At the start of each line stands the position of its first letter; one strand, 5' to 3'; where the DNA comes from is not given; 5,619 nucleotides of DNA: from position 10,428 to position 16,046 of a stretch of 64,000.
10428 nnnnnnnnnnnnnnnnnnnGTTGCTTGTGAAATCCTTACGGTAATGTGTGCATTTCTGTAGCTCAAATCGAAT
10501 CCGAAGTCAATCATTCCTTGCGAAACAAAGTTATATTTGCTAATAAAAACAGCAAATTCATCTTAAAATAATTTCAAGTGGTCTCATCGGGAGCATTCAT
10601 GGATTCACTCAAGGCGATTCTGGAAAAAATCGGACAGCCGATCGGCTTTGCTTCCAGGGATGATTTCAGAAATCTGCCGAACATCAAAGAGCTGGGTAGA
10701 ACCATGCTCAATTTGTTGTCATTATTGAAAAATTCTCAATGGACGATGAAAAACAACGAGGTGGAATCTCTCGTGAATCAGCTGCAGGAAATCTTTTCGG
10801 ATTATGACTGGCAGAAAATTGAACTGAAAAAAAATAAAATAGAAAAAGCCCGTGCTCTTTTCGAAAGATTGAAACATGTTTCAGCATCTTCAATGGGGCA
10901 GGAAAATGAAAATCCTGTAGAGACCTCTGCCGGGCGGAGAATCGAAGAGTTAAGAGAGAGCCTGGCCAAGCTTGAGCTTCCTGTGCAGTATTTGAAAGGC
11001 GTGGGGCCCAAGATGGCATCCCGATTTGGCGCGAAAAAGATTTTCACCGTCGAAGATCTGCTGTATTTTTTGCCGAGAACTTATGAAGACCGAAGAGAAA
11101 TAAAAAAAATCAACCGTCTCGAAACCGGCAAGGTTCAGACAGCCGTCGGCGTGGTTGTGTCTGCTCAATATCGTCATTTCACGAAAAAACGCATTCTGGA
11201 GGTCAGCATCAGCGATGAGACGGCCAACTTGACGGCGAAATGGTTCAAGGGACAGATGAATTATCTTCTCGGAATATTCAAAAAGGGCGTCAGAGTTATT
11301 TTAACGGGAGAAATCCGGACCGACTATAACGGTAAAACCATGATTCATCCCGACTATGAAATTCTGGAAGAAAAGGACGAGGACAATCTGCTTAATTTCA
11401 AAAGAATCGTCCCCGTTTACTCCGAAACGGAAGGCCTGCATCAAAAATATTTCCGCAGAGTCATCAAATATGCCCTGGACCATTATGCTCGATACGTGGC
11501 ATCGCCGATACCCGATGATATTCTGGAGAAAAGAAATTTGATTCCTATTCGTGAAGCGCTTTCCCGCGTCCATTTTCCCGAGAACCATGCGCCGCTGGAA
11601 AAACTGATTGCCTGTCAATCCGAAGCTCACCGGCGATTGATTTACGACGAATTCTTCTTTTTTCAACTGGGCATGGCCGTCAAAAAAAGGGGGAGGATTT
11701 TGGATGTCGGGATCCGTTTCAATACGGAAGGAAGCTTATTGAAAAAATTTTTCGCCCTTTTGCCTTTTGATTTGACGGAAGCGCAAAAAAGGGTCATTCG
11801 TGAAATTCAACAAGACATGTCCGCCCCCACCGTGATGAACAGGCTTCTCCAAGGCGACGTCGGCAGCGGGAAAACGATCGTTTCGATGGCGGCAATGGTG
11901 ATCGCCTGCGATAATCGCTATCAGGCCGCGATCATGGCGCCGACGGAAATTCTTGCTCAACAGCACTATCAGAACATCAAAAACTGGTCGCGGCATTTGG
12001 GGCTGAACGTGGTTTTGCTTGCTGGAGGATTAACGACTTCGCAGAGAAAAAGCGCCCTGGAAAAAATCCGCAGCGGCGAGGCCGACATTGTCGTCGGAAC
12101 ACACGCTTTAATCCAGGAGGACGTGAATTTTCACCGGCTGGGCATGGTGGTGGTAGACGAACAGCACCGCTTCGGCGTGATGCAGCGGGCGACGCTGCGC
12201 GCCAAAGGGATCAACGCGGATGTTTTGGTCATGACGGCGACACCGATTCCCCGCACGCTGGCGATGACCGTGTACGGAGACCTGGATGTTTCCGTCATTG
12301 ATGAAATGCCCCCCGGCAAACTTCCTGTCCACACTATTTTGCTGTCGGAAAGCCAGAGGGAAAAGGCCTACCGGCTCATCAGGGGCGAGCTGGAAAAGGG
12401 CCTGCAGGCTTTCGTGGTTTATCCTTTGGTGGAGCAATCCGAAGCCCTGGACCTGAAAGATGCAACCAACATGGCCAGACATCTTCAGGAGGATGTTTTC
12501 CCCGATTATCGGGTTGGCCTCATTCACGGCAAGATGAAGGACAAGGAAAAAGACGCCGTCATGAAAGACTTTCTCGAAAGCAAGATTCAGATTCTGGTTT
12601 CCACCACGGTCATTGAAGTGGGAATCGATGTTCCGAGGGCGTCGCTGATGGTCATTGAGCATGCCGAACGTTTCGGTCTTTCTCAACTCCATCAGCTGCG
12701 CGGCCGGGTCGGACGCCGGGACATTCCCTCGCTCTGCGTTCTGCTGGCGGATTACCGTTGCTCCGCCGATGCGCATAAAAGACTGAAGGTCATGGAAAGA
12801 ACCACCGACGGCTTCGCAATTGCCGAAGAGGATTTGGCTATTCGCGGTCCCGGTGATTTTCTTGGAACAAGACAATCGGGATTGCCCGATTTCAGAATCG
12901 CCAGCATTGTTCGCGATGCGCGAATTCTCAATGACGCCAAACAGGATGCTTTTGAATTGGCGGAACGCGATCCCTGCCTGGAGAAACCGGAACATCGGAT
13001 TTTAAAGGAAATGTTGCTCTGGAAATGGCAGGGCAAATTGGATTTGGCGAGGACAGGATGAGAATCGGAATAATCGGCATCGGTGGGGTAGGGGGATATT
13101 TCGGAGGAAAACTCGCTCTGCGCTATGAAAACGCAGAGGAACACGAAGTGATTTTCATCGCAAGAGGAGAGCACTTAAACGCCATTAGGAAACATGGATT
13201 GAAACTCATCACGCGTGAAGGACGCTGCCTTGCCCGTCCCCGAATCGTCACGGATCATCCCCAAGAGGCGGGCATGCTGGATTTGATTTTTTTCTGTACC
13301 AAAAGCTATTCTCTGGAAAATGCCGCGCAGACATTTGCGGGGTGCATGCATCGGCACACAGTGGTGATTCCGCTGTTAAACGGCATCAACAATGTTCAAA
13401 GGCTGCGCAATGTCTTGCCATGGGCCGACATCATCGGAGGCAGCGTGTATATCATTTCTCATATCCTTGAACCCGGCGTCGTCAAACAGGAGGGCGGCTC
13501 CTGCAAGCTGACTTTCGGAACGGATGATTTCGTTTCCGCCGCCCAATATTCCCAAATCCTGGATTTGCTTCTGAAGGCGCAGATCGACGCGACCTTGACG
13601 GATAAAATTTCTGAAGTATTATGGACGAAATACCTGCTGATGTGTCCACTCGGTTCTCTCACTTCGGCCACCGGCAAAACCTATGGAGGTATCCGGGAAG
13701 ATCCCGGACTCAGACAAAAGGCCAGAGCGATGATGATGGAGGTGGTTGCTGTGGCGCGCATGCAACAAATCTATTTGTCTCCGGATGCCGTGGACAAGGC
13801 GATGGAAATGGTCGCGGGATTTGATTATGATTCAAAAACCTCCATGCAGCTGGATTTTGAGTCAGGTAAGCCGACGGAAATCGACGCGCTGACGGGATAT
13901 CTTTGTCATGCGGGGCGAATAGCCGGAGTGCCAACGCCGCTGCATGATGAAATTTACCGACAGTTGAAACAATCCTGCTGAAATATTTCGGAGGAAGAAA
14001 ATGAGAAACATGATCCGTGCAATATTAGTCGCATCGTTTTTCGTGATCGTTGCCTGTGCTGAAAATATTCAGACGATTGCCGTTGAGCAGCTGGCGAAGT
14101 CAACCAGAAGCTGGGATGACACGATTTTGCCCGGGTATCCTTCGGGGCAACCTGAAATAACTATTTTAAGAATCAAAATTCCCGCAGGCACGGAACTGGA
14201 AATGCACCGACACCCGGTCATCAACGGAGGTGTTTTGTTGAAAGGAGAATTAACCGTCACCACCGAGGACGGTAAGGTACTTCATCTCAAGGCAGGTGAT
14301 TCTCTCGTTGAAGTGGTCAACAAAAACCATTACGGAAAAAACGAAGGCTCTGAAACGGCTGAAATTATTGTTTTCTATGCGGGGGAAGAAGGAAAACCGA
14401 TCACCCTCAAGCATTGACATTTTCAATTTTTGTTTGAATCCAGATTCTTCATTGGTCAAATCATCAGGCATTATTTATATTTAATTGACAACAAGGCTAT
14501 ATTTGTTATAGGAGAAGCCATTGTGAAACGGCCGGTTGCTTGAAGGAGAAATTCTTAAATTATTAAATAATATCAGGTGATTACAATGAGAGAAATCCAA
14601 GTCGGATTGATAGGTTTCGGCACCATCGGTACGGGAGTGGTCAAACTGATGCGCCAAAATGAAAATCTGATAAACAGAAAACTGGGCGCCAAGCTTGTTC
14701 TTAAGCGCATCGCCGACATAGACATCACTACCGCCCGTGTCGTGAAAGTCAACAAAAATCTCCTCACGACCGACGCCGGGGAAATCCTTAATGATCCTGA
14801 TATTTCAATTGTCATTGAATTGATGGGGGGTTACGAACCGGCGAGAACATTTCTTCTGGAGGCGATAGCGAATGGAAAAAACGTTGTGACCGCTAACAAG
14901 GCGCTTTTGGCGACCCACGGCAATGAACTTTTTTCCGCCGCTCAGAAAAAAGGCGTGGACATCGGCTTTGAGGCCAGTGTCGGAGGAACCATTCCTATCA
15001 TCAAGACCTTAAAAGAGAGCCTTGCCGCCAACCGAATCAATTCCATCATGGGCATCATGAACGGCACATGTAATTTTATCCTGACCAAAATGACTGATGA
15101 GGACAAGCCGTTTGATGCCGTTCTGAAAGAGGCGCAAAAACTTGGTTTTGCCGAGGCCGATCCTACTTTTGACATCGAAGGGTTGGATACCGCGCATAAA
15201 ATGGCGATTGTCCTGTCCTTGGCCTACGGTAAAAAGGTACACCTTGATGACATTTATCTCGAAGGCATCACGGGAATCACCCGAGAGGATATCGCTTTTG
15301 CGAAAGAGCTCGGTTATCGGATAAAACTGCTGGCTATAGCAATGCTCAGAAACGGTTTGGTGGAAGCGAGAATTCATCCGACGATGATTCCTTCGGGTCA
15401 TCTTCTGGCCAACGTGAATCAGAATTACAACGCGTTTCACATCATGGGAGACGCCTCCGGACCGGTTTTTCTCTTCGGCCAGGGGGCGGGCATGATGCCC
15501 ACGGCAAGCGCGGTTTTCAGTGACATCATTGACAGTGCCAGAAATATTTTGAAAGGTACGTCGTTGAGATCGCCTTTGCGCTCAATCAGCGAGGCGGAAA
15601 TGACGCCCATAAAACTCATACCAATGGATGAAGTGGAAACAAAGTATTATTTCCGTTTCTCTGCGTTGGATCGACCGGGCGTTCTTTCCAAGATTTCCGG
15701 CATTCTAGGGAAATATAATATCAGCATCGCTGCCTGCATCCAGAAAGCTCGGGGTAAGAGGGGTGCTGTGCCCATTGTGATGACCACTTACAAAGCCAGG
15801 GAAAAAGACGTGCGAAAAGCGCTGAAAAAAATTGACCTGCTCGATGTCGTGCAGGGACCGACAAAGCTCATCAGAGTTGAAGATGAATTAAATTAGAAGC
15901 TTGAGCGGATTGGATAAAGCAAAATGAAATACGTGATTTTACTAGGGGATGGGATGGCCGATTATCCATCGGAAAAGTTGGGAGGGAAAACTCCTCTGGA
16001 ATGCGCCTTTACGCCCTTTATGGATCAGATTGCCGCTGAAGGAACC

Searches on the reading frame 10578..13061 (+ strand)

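Call 66: search_protein_families(library=pfam, proteins=[window:10578-13061:+], max_evalue=0.00001)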
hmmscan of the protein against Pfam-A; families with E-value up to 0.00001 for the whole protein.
window:10578-13061:+ (827 aa): 8 families
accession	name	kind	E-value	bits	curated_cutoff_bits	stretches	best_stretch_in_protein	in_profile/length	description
PF00270.35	DEAD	-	2.9e-27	95.9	26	1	401-562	2-165/167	DEAD/DEAH box helicase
PF17191.10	RecG_wedge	-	6.8e-26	91.2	23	1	135-299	1-158/162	RecG wedge domain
PF00271.37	Helicase_C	-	1.1e-24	87.3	23.5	1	599-714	8-109/110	Helicase conserved C-terminal domain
PF19833.4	RecG_dom3_C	-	9.6e-17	61.3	26.8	1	742-813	1-73/87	ATP-dependent DNA helicase RecG, domain 3, C-terminal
PF04851.21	ResIII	-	1.4e-11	45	22.5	1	398-556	3-162/164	Type III restriction enzyme, res subunit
PF01336.31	tRNA_anti-codon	-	1.2e-08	35.2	27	1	190-263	4-75/75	OB-fold nucleic acid binding domain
PF00176.29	SNF2-rel_dom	-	2.2e-08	34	24.9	1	418-561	16-168/290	SNF2-related domain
PF22590.2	Cas3-like_C_2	-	2.6e-06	28.1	27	0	627-714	13-104/106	CRISPR-associated nuclease/helicase Cas3, C-terminal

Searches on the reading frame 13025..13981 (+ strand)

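Call 66: search_protein_families(library=pfam, proteins=[window:13025-13981:+], max_evalue=0.00001)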
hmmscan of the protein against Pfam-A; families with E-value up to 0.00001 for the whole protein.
window:13025-13981:+ (318 aa): 2 families
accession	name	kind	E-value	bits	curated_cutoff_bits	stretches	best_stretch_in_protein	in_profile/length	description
PF02558.23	ApbA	-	1.1e-31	109.9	22.2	1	14-166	1-147/150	Ketopantoate reductase PanE/ApbA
PF08546.17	ApbA_C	-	1.7e-26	93.5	22.7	1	195-316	2-123/125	Ketopantoate reductase PanE/ApbA C terminal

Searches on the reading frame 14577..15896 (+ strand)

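Call 66: search_protein_families(library=pfam, proteins=[window:14577-15896:+], max_evalue=0.00001)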
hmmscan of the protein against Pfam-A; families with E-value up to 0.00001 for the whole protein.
window:14577-15896:+ (439 aa): 3 families
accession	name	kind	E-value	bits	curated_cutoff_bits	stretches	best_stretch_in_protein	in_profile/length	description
PF00742.24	Homoserine_dh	-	3.3e-67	226.1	22.9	1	140-318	1-173/173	Homoserine dehydrogenase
PF03447.22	NAD_binding_3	-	1.2e-19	71.5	24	1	13-132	1-116/116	Homoserine dehydrogenase, NAD binding domain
PF01842.31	ACT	-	1.9e-09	37.5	27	1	358-419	2-61/66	ACT domain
